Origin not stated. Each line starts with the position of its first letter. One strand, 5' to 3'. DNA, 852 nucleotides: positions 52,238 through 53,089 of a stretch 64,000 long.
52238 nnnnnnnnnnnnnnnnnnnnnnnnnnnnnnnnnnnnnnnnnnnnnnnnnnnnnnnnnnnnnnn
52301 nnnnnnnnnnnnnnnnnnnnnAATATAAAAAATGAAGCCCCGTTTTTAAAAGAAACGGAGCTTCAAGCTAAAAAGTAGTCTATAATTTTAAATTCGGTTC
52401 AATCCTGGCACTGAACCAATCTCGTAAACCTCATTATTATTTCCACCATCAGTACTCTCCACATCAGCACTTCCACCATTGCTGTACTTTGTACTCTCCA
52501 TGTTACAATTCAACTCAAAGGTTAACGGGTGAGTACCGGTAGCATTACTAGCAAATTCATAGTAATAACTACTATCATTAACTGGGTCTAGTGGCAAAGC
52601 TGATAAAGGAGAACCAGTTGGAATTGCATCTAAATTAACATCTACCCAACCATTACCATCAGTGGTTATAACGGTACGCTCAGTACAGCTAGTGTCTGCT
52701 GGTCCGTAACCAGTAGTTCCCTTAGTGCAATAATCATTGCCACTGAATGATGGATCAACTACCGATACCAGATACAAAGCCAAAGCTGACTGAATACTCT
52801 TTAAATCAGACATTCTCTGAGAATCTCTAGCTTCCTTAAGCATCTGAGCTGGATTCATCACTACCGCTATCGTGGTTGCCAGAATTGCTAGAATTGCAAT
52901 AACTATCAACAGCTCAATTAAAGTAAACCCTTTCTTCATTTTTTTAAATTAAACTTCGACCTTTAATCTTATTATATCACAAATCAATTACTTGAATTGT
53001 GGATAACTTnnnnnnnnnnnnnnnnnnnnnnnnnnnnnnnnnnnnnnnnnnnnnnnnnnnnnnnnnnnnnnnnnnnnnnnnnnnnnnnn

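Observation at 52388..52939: Two major pilin paralogs with nearly identical 5' ends (about 93% nt identity over about 150 bp) and divergent C-termini, 33 kb apart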

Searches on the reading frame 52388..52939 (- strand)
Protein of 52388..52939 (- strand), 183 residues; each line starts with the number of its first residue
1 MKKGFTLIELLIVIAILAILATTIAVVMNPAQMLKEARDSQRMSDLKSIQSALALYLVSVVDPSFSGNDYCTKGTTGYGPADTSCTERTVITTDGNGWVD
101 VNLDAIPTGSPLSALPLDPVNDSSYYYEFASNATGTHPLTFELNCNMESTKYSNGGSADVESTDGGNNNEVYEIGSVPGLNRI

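Call 11: search_protein_families(library=pfam, proteins=[window:52388-52939:-], max_evalue=0.01)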
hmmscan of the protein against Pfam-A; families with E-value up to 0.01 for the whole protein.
window:52388-52939:- (183 aa): 1 family
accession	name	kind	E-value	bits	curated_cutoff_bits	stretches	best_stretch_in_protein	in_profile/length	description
PF07963.17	N_methyl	-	3e-08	33.3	21.2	1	2-24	4-26/27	Prokaryotic N-terminal methylation motif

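Call 12: search_protein_families(library=ncbifam, proteins=[window:52388-52939:-], max_evalue=0.01)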
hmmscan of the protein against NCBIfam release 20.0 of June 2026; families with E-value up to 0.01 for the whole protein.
window:52388-52939:- (183 aa): 15 families
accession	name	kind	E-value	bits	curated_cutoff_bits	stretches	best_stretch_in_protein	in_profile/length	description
TIGR02532.1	IV_pilin_GFxxxE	domain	6.8e-09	35.2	16.3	1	2-24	1-23/24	prepilin-type N-terminal cleavage/methylation domain-containing protein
TIGR01710.1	typeII_sec_gspG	equivalog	4.3e-07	30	88.85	1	3-59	1-55/134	type II secretion system major pseudopilin GspG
TIGR01708.2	typeII_sec_gspH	equivalog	7.2e-06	26.1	80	1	3-38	2-37/169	type II secretion system minor pseudopilin GspH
TIGR01711.1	gspJ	equivalog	2e-05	24.5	64.85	1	3-53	1-53/192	type II secretion system minor pseudopilin GspJ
NF007862.0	PRK10574.1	equivalog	4.3e-05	23.7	138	1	2-26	4-27/145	prepilin peptidase-dependent pilin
NF040982.1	ComGD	equivalog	8.1e-05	23.1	70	1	2-39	1-39/139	competence type IV pilus minor pilin ComGD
NF041775.1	typeIV_PilA_Myxo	equivalog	0.00012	22.1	400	1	3-52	11-58/214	type IV pilin protein PilA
NF041013.1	T4P_ComGE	equivalog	0.00016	21.7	49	1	2-35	3-36/83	competence type IV pilus minor pilin ComGE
TIGR02599.1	TIGR02599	subfamily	0.00016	21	256.5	1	4-51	1-47/361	Verru_Chthon cassette protein C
NF040999.1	pilin_ComGC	equivalog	0.0002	21.5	75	1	2-56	1-53/84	competence type IV pilus major pilin ComGC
NF038303.1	EPS_HpsB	equivalog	0.0024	17.9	150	1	2-28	2-28/211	hormogonium polysaccharide secretion pseudopilin HpsB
TIGR01707.1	gspI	equivalog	0.0033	17.9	44.35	1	4-32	1-26/101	type II secretion system minor pseudopilin GspI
TIGR02596.1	TIGR02596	subfamily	0.0042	17.2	70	1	5-29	1-25/196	Verru_Chthon cassette protein D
NF041002.1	pilin_ComGF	equivalog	0.0046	17.2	80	1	2-37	1-36/139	competence type IV pilus minor pilin ComGF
NF007800.0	PRK10506.1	equivalog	0.0056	16.5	158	1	2-23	8-29/163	prepilin peptidase-dependent protein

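Call 13: find_homologous_proteins(query=window:52388-52939:-)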
Query window:52388-52939:- (183 aa): 1553 proteins with E <= 0.001 among 3055 candidates; the best 120 are listed.
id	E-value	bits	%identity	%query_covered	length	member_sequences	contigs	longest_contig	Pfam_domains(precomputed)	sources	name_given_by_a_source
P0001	1.5e-115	401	100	100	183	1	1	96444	PF07963.18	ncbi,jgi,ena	-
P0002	2.7e-66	241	66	99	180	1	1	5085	PF07963.18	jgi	-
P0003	2.8e-61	224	64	99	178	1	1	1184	PF07963.18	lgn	-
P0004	1.5e-57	212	55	99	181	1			PF07963.18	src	-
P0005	5.8e-57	210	58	100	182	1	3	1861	PF07963.18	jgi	-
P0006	7.1e-57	210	55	99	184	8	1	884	PF07963.18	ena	-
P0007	8.7e-57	210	59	99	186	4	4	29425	PF07963.18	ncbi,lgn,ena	ncbi:MAG: prepilin-type N-terminal cleavage/methylation domain-containing protein [Patescibacteria g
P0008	1.6e-56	209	54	99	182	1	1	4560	PF07963.18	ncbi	-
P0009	5.5e-56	207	58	99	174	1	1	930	PF07963.18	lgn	-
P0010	1.0e-55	206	56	96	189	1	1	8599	PF07963.18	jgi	-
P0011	1.5e-55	206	56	99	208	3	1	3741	PF07963.18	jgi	-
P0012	4.3e-55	204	57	100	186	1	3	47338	PF07963.18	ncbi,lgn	-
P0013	1.9e-54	202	57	98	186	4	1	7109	PF07963.18,PF01917.22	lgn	-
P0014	4.5e-54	201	55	100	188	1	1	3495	PF07963.18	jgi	jgi:prepilin-type N-terminal cleavage/methylation domain-containing protein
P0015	7.1e-54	200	56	97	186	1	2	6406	PF07963.18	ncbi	ncbi:MAG: type II secretion system protein [Candidatus Paceibacterota bacterium]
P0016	8.6e-53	197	62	100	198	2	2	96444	PF07963.18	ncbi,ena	-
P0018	4.4e-52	194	55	99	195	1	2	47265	PF07963.18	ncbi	ncbi:MAG: prepilin-type N-terminal cleavage/methylation domain-containing protein [Candidatus Paceib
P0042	3.1e-48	182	49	98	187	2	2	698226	PF07963.18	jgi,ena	-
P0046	6.1e-48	181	50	99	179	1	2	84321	PF07963.18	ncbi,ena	-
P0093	3.0e-45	172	50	99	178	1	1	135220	PF07963.18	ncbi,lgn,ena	-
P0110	8.3e-45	171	52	98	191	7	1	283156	PF07963.18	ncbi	-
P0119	1.4e-44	170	50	99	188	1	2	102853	PF07963.18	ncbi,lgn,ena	-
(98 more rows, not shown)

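Call 16: find_encoding_contigs(protein=P0001, flank=3000, max_places=3)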
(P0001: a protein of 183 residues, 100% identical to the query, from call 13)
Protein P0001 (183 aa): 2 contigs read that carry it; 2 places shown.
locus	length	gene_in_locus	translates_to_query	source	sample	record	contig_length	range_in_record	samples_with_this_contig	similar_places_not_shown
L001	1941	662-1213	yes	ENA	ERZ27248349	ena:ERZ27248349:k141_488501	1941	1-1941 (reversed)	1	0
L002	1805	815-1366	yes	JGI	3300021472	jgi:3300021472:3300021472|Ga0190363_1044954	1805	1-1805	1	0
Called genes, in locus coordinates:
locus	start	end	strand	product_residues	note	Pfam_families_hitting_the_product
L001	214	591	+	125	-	PF00072:Response_reg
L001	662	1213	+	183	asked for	PF07963:N_methyl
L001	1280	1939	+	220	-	?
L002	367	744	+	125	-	PF00072:Response_reg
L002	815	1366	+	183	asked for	PF07963:N_methyl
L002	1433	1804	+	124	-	?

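Call 17: find_encoding_contigs(protein=P0002, flank=5000, max_places=3)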
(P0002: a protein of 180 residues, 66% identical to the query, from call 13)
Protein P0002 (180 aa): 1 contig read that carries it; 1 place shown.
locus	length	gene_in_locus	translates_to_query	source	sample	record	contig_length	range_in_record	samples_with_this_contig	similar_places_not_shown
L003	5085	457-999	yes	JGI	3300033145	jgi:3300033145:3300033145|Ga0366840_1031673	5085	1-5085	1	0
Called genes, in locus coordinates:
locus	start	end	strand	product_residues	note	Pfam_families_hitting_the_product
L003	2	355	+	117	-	PF00072:Response_reg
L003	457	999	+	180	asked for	PF07963:N_methyl (weak)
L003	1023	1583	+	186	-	-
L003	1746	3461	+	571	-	PF05157:MshEN, PF00437:T2SSE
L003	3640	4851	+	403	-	PF28597:T2SSF_N (weak), PF00482:T2SSF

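Call 18: find_encoding_contigs(protein=P0042, flank=10000, max_places=2)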
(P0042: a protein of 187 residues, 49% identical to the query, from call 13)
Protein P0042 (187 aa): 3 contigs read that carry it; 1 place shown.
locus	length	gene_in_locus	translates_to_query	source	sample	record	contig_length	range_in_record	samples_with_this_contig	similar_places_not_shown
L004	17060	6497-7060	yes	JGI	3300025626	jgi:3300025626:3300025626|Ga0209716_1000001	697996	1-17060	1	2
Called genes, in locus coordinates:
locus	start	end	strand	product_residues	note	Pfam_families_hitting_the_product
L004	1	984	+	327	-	?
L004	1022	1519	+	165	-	-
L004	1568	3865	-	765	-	PF01751:Toprim, PF01131:Topoisom_bac, PF01396:Zn_ribbon_Top1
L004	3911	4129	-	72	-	-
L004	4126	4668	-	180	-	-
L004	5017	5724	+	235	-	PF00849:PseudoU_synth_2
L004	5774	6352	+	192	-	PF07963:N_methyl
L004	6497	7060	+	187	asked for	PF07963:N_methyl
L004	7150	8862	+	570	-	PF13191:AAA_16 (faint), PF13401:AAA_22 (faint), PF05157:MshEN, PF00437:T2SSE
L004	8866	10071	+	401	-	PF28597:T2SSF_N, PF00482:T2SSF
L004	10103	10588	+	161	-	PF07963:N_methyl (faint)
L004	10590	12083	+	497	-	PF01833:TIG (faint), PF09099:Qn_am_d_aIII (weak)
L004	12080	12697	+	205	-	-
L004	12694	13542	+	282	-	-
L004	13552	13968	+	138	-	-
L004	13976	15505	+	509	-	-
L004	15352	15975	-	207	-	PF01195:Pept_tRNA_hydro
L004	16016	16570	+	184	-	PF10502:Peptidase_S26, PF00717:Peptidase_S24 (weak)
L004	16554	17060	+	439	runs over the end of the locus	PF13393:tRNA-synt_His, PF00587:tRNA-synt_2b, PF13393:tRNA-synt_His, PF03129:HGTP_anticodon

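Call 19: find_encoding_contigs(protein=P0046, flank=10000, max_places=2)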
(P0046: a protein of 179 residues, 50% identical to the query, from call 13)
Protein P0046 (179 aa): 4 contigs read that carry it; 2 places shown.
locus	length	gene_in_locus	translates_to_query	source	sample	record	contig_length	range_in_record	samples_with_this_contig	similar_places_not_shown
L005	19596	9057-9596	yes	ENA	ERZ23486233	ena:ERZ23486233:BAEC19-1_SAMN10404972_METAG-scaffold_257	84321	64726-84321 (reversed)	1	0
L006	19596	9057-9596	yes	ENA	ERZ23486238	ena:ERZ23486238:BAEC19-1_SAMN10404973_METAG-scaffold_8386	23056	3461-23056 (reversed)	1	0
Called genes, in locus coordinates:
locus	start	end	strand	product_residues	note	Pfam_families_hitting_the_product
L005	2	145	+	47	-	?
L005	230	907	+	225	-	PF03161:LAGLIDADG_2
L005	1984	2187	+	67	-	-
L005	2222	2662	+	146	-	PF00961:LAGLIDADG_1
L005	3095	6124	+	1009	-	PF13229:Beta_helix, PF05048:NosD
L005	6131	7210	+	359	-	-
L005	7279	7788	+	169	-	PF18933:PsbP_2 (weak)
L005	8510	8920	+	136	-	PF00072:Response_reg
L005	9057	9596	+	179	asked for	PF07963:N_methyl (weak)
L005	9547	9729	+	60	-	-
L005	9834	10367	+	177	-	PF07963:N_methyl (weak)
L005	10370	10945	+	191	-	-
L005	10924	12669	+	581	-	PF05157:MshEN, PF00437:T2SSE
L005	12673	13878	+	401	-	PF28597:T2SSF_N (weak), PF00482:T2SSF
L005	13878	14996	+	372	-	PF13385:Laminin_G_3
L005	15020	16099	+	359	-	PF07963:N_methyl (weak), PF13385:Laminin_G_3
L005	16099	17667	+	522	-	PF13385:Laminin_G_3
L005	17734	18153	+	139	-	-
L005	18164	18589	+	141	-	-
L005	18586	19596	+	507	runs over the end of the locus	PF11104:PilM_2 (weak)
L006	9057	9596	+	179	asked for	PF07963:N_methyl (weak)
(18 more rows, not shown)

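Call 36: predict_structure(alignment_id=A3)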
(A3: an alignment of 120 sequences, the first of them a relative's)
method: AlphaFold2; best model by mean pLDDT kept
length: 183 residues; sequences in the alignment: 120
mean_pLDDT: 94.3   pTM: 0.84
mean pLDDT of the five models: 94.3, 93.4, 93.3, 92.8, 92.5
residues with pLDDT >= 90: 159; 70-90: 23; 50-70: 1; < 50: 0
segments of 3 or more residues with pLDDT < 50: none
pLDDT, mean of each block of 10 residues (from residue 1): 85 97 86 95 98 98 95 92 90 97 97 98 97 91 97 97 94 95 87
secondary structure, 60 per line:
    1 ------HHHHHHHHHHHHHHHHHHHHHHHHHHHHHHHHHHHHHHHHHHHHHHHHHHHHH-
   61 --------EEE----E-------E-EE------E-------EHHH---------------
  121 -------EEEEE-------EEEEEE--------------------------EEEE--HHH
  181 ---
elements in order: H7-59 E69-71 E128-132 E140-145 E172-175

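Call 39: search_solved_structures(query=A3, max_evalue=0.01)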
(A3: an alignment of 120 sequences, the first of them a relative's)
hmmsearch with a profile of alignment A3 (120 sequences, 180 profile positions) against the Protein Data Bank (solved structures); distinct sequences matched with E-value up to 0.01: 15.
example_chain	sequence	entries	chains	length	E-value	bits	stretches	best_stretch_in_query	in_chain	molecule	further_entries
9egp_A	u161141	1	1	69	9.3e-08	35.3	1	2-60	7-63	Geopilin domain 1 protein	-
7tgg_A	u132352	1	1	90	1.1e-07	35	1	2-60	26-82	Geopilin domain 1 protein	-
2m7g_A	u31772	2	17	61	1.3e-05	28.3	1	6-60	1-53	Geopilin domain 1 protein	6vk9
5wda_A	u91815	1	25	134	3.3e-05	27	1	6-66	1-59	General secretion pathway protein G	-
8pfb_G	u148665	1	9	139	0.00011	25.2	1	6-70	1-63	Type IV pilin PilE1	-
9laa_A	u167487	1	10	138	0.00013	25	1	2-24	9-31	Type IV pilin protein PilA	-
6xxd_A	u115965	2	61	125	0.00027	24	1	6-73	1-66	PilA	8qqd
9lab_B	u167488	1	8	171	0.00039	23.5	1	2-25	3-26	MSHA major pilin subunit MshA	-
8tj2_C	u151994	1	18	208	0.00086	22.4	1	6-61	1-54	Type IV major pilin protein PilA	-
1ay2_A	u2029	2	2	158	0.0023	21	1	6-25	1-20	TYPE 4 PILIN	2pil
6gv9_A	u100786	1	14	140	0.0032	20.5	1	6-24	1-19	Prepilin peptidase-dependent protein D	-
1oqw_A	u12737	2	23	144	0.0036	20.3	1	6-26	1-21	Fimbrial protein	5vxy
8qqj_J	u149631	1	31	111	0.0037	20.3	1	6-95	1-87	Type IV narrow pilus major component PilA5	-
6xxe_A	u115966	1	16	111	0.0042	20.1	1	6-95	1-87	Uncharacterized protein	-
3sok_A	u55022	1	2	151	0.0047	20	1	6-26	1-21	Fimbrial protein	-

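Call 41: fold_search(model_id=the predicted structure, library=pdb)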
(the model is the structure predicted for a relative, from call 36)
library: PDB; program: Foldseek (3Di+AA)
matches with E <= 10: 6; with E <= 0.001: 0
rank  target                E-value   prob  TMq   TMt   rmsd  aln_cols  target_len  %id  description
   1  7t31_B                1.5e+00  0.10  0.33  0.14  11.1       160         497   14  X-ray Structure of Clostridiodies difficile PilW (released 2022-10-19)
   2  7t31_C                1.9e+00  0.09  0.33  0.15   8.8       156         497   14  X-ray Structure of Clostridiodies difficile PilW (released 2022-10-19)
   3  7bpk_A                6.6e+00  0.01  0.13  0.07  12.2        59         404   12  Zika virus envelope protein mutant bound to mAb (released 2021-03-24)
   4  2oxb_A                7.5e+00  0.01  0.12  0.05   9.4        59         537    7  Crystal structure of a cell-wall invertase (E203Q) from Arabidopsis thaliana in complex with sucrose (released 2008-01-22)
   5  7t31_A                8.0e+00  0.04  0.35  0.16   8.6       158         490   16  X-ray Structure of Clostridiodies difficile PilW (released 2022-10-19)
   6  4guz_A                9.1e+00  0.01  0.15  0.10   9.1        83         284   13  Structure of the arylamine N-acetyltransferase from Mycobacterium abscessus (released 2013-10-23)

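Call 47: list_cluster_members(proteins=[P0001, P0016])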
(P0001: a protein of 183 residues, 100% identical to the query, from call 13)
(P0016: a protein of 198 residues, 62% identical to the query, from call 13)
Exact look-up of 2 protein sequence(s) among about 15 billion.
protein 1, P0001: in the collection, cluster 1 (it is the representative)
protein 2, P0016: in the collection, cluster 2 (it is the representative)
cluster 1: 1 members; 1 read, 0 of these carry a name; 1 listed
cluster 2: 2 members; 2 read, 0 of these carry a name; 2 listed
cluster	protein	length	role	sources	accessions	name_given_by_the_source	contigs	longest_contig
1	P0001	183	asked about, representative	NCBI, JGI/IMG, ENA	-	-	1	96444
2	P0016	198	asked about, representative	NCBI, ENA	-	-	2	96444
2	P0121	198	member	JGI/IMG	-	-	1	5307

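Call 49: find_encoding_contigs(protein=P0121, flank=5000, max_places=3)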
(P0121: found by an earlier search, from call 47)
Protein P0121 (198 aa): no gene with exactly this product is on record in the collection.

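Call 50: find_encoding_contigs(protein=P0007, flank=8000, max_places=1)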
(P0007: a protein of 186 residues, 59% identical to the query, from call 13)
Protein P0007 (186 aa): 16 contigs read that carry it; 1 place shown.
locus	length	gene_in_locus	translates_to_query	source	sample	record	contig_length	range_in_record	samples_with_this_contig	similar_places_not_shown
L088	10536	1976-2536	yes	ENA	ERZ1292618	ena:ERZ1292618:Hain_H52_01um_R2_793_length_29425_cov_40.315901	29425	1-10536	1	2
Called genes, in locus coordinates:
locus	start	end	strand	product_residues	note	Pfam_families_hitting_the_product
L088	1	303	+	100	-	?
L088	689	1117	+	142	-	PF00961:LAGLIDADG_1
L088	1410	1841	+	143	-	PF00072:Response_reg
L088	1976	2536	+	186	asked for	PF07963:N_methyl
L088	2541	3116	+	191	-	-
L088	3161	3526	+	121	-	PF05635:23S_rRNA_IVP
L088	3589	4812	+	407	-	PF28597:T2SSF_N, PF00482:T2SSF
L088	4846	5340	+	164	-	PF07963:N_methyl (faint)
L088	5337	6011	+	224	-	-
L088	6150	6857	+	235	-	PF20803:PaaX_M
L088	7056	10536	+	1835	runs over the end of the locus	-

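Call 51: find_encoding_contigs(protein=P0012, flank=8000, max_places=1)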
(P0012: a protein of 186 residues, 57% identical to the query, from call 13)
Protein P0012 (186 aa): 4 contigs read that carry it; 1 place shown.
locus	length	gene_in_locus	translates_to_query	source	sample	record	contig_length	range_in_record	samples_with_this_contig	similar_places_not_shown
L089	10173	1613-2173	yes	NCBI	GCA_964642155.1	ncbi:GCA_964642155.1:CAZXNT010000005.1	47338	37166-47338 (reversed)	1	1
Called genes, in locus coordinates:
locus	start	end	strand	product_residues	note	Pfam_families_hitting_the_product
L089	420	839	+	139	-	-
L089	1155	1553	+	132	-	PF00072:Response_reg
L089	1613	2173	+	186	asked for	PF07963:N_methyl (weak)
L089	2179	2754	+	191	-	-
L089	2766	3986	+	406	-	PF28597:T2SSF_N, PF00482:T2SSF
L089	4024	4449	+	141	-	-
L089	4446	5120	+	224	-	-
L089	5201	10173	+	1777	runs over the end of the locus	PF16656:Pur_ac_phosph_N (faint)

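Call 52: find_encoding_contigs(protein=P0018, flank=8000, max_places=1)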
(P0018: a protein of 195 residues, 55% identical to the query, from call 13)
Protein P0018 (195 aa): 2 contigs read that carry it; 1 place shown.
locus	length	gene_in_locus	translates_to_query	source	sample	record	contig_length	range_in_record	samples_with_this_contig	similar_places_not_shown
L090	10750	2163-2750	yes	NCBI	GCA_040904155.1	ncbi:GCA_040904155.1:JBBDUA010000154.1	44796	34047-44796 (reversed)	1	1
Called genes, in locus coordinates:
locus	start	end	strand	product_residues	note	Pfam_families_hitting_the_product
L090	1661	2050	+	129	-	PF00072:Response_reg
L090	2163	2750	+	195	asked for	PF07963:N_methyl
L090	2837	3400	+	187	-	-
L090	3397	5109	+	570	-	PF05157:MshEN, PF00437:T2SSE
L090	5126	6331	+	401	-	PF28597:T2SSF_N, PF00482:T2SSF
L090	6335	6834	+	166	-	PF07963:N_methyl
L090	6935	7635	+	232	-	PF13385:Laminin_G_3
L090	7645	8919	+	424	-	PF07963:N_methyl (weak), PF13385:Laminin_G_3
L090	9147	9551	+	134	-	-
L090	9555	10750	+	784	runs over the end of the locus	PF26449:DUF8128, PF01935:DUF87, PF10412:TrwB_AAD_bind (weak)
